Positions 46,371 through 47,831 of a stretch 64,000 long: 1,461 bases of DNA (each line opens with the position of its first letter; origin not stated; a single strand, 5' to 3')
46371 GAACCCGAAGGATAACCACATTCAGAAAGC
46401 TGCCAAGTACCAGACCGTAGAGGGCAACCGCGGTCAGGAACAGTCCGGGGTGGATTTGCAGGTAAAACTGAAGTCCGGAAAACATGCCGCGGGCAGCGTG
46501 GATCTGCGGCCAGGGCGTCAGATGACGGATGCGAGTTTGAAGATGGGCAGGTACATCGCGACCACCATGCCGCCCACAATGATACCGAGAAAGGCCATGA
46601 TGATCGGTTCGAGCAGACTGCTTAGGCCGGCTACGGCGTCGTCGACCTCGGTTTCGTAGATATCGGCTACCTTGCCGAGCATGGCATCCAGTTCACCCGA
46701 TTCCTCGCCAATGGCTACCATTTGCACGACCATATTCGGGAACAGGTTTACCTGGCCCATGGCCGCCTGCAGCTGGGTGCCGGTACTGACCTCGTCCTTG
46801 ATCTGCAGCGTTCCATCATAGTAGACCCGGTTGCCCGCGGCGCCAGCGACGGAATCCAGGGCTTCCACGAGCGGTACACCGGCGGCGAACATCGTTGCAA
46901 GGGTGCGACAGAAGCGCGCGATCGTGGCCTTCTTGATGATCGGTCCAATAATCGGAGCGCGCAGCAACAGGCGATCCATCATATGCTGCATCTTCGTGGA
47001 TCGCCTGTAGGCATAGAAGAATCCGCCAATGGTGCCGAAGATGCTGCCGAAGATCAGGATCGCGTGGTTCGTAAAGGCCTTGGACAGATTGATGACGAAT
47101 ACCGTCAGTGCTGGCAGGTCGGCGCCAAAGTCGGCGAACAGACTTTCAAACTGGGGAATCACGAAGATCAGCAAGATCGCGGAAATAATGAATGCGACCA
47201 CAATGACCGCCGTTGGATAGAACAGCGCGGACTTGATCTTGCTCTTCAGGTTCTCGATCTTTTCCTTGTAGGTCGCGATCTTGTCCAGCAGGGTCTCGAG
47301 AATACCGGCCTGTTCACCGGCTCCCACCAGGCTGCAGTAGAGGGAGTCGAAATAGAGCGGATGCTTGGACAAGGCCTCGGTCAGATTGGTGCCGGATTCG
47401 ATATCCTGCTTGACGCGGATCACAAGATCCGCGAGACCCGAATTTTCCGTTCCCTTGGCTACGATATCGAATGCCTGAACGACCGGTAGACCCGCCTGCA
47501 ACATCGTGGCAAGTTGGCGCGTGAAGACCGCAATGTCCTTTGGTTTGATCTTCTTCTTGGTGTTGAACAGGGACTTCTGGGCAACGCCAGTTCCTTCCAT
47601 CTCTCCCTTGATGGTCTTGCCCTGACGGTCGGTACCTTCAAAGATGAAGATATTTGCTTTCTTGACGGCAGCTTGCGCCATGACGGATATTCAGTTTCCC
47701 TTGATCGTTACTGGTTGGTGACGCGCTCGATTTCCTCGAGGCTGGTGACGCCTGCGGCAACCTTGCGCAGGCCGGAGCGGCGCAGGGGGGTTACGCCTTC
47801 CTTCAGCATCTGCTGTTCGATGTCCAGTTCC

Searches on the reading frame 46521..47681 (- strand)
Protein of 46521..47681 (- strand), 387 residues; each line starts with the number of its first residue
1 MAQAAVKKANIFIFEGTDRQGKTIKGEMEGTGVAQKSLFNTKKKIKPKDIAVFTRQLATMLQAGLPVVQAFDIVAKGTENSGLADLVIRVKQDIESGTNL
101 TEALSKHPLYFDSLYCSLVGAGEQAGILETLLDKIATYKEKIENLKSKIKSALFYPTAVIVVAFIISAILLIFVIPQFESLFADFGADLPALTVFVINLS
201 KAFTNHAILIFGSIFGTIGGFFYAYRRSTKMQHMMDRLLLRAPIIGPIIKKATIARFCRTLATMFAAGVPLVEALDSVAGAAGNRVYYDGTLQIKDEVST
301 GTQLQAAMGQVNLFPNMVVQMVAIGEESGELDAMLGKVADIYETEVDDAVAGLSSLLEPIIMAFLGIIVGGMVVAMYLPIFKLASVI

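Call 65: find_encoding_contigs(protein=window:46521-47681:-, flank=10000, max_places=6)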
Protein window:46521-47681:- (387 aa): no gene with exactly this product is on record in the collection.
